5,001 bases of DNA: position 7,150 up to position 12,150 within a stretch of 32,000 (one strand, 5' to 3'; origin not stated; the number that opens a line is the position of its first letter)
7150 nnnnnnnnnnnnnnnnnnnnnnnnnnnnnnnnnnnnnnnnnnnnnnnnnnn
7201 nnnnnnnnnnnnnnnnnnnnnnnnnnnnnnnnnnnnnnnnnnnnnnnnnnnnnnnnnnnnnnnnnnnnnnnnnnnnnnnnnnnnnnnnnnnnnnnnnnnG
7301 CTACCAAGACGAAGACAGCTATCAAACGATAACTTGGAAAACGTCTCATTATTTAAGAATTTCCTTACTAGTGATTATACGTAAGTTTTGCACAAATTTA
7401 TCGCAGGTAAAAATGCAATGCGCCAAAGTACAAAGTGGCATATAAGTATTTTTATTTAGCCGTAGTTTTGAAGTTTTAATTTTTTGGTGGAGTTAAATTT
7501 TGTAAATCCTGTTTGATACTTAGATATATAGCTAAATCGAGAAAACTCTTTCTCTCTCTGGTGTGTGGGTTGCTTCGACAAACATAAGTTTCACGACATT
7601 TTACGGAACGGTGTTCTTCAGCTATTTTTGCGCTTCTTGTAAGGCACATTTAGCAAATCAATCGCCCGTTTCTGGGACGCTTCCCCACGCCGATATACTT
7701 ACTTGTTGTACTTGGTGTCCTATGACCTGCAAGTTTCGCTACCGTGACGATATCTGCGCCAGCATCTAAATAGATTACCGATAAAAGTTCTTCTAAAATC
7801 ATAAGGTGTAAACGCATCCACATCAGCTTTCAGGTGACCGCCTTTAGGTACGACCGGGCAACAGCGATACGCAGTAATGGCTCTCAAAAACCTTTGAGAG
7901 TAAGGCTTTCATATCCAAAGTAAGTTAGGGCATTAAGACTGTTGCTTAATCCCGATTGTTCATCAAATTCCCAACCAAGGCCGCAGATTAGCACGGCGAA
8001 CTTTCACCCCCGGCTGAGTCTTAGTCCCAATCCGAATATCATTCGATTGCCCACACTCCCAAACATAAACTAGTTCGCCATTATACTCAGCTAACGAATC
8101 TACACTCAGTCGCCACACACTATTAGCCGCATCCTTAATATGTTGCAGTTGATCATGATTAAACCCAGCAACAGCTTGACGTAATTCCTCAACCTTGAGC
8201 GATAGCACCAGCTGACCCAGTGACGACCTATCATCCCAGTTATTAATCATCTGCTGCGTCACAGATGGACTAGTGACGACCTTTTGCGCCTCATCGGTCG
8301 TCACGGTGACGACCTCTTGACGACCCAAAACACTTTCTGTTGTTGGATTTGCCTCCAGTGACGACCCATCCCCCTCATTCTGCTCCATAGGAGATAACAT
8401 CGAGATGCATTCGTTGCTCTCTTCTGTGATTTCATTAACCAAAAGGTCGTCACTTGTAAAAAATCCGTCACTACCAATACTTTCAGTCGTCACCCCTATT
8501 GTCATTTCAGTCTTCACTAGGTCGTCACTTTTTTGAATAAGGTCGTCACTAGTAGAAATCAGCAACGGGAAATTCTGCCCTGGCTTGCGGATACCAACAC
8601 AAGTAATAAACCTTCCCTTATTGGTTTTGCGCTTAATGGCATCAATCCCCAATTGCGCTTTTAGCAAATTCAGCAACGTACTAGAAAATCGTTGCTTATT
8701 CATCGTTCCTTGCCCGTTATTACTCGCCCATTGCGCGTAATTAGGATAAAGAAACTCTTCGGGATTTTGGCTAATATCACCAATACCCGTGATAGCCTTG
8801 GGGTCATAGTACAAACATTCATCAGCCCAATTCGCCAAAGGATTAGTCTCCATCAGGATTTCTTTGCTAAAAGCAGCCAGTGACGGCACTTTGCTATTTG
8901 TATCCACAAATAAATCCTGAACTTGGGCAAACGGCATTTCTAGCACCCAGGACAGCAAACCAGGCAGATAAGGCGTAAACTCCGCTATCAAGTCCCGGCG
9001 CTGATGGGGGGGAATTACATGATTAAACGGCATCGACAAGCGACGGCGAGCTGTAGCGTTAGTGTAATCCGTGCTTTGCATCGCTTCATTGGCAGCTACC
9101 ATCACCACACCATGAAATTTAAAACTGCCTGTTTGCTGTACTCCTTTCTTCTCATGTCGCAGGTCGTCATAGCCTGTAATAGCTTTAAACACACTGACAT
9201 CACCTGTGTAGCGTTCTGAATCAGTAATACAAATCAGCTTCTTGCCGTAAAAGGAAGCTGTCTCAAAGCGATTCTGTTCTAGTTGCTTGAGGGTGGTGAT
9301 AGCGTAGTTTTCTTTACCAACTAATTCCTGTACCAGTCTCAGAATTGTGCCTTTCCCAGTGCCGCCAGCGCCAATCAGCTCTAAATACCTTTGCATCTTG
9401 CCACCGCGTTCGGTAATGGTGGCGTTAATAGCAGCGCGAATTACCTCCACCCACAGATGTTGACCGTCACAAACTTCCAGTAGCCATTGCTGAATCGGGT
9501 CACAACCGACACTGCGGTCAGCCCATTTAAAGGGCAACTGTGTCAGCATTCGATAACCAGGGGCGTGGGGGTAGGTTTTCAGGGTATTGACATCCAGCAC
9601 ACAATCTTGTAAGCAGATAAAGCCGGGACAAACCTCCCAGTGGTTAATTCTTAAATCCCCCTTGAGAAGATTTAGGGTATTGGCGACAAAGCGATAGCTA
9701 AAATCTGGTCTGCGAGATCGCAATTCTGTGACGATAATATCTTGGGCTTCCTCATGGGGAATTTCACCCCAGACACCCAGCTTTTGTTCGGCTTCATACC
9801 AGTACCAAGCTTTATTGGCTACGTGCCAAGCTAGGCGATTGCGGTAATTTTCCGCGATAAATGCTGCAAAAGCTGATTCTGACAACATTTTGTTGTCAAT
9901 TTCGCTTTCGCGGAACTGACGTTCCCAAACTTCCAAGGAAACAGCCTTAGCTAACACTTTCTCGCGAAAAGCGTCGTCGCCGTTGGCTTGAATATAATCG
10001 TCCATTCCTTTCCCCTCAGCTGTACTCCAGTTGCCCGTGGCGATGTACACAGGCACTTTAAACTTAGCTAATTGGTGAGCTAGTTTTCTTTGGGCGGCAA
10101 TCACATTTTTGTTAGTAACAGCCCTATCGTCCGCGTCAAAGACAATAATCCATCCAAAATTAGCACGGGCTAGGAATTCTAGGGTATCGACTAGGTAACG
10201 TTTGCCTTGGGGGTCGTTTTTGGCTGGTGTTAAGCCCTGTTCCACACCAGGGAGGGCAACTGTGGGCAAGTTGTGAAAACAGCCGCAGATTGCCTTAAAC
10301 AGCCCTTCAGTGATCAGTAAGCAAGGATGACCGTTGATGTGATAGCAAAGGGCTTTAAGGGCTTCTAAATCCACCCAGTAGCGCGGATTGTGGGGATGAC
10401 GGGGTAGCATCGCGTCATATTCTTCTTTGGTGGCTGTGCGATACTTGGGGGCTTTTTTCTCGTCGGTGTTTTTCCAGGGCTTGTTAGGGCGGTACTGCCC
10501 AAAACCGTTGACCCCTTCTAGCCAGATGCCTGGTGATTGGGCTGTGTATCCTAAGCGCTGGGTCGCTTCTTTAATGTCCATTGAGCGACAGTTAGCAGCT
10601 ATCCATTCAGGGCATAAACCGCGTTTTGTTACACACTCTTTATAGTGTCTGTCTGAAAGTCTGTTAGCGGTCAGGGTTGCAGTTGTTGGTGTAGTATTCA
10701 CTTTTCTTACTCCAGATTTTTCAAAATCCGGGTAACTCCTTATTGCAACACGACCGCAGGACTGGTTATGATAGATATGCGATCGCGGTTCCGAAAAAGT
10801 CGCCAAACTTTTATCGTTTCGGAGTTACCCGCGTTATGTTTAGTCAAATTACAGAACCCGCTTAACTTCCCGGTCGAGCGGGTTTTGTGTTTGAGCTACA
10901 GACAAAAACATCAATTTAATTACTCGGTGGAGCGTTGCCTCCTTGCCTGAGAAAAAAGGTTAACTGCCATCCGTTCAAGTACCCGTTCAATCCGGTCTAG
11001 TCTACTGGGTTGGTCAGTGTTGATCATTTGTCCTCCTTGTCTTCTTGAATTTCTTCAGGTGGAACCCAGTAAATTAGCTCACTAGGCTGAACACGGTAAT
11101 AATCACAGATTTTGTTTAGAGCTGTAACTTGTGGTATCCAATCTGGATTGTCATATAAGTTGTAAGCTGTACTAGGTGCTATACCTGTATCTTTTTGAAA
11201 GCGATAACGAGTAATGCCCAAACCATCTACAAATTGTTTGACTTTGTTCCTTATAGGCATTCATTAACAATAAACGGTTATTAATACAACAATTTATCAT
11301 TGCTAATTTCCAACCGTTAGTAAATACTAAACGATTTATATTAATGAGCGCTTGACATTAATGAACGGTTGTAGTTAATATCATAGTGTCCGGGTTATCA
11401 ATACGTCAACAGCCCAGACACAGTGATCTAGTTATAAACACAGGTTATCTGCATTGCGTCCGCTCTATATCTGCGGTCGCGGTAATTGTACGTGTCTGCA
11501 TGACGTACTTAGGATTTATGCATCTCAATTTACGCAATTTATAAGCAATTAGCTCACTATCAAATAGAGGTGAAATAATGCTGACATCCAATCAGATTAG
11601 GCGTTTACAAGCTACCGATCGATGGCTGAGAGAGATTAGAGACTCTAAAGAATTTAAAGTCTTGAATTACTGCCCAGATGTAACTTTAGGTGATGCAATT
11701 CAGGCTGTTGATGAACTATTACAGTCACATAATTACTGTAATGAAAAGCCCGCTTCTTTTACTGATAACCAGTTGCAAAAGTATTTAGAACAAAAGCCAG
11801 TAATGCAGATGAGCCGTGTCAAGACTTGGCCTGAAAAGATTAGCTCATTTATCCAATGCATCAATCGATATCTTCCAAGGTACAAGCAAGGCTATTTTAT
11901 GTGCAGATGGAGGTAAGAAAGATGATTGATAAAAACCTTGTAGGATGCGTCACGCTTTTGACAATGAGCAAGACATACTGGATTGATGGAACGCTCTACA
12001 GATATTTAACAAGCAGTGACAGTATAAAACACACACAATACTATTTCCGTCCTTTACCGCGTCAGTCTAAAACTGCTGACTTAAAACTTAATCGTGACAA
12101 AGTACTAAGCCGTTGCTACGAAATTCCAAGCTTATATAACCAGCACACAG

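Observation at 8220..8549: Iteron-like 9-mer array embedded in the primase-helicase coding sequence, read in several frames: candidate origin of replication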

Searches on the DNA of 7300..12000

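Call 71: search_rna_families(source=window, start=7300, end=12000, threshold=gathering)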
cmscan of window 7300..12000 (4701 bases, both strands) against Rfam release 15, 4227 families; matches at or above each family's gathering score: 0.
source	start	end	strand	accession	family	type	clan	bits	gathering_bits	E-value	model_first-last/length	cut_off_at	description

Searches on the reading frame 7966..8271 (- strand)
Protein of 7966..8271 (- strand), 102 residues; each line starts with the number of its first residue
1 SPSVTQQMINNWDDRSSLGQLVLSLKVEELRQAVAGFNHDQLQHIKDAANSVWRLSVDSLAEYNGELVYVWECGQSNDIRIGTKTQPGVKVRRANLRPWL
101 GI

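Call 80: predict_structure(alignment_id=A3)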
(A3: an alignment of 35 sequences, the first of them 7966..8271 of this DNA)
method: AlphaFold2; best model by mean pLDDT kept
length: 102 residues; sequences in the alignment: 35
mean_pLDDT: 95.5   pTM: 0.83
mean pLDDT of the five models: 95.5, 94.5, 94.4, 93.8, 93.4
residues with pLDDT >= 90: 96; 70-90: 5; 50-70: 1; < 50: 0
segments of 3 or more residues with pLDDT < 50: none
pLDDT, mean of each block of 10 residues (from residue 1): 92 98 97 97 97 94 97 92 96 96 94
secondary structure, 60 per line:
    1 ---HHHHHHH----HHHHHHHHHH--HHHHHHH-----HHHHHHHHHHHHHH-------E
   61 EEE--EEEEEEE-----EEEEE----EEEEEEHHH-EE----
elements in order: H4-10 H15-24 H27-33 H39-52 E60-63 E66-72 E78-82 E87-92

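Call 83: fold_search(model_id=the predicted structure, library=pdb)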
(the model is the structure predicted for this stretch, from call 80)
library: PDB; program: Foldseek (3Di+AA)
matches with E <= 10: 704; with E <= 0.001: 0
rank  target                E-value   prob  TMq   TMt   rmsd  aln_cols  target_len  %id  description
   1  9a5o_B                2.1e-02  0.92  0.37  0.05  24.4       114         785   12  Integrative model of YABR-MUTS2 by crosslinking MS and deep learning (released 2024-09-18)
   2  8i0p_K                7.4e-02  0.66  0.34  0.12  46.4       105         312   11  The cryo-EM structure of human pre-Bact complex (released 2024-07-31)
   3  6kcp_A                1.4e-01  0.99  0.35  0.41   3.3        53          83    9  Shuguo PWWP in complex with ssDNA (released 2020-07-01)
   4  9a7v_A                1.6e-01  0.90  0.43  0.48  12.3        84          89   21  Integrative model of YRBF-GLPD by crosslinking MS and deep learning (released 2024-09-18)
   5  6kco_M                1.7e-01  0.97  0.35  0.42   3.6        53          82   11  Shuguo PWWP in complex with ssDNA (released 2020-07-01)
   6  7yta_A                1.9e-01  0.99  0.37  0.28   3.2        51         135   10  crystal structure of NtAGDP3 AGD1-2 in complex with an H3K9me2 peptide (released 2022-10-12)
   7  3oym_A                1.9e-01  0.72  0.33  0.10  15.7        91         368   13  Crystal structure of the PFV N224H mutant intasome bound to manganese (released 2010-11-17)
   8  3oyk_A                2.2e-01  0.89  0.38  0.12  15.3        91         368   13  Crystal structure of the PFV S217H mutant intasome bound to manganese (released 2010-11-17)
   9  6rny_K                2.2e-01  0.69  0.33  0.11  15.7        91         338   14  PFV intasome - nucleosome strand transfer complex (released 2019-09-25)
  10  6ie4_C                2.4e-01  0.99  0.38  0.30   2.6        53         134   15  Crystal structure of ADCP1 tandem Agenet domain 1-2 in complex with H3K9me1 (released 2019-01-16)
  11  3k2z_B                2.4e-01  0.91  0.33  0.19   3.0        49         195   12  Crystal structure of a LexA protein from Thermotoga maritima (released 2010-10-06)
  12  4bac_A                2.4e-01  0.60  0.31  0.10  16.2        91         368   13  prototype foamy virus strand transfer complexes on product DNA (released 2012-10-10)
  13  3k2z_A                2.5e-01  0.90  0.34  0.20   3.1        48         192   12  Crystal structure of a LexA protein from Thermotoga maritima (released 2010-10-06)
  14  7hgw_C                3.0e-01  0.87  0.32  0.38   3.8        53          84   11  PanDDA analysis group deposition -- Crystal structure of HRP-2 PWWP domain in complex with Z1407673036 (released 2024-11-06)
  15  8r55_z                3.2e-01  0.99  0.39  0.29   2.3        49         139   12  Bacillus subtilis MutS2-collided disome complex (collided 70S) (released 2024-01-17)
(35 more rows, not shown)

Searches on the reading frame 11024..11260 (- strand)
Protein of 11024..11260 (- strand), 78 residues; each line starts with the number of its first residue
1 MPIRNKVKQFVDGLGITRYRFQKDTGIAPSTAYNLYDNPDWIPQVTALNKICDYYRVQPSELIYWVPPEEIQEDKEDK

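Call 72: search_protein_families(library=pfam, proteins=[window:11024-11260:-], max_evalue=0.001)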
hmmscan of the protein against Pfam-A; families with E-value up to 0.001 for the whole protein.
window:11024-11260:- (78 aa): 1 family
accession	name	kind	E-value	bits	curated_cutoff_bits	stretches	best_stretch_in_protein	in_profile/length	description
PF13443.12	HTH_26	-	8.1e-10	39.3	22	1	15-67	10-62/63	Cro/C1-type HTH DNA-binding domain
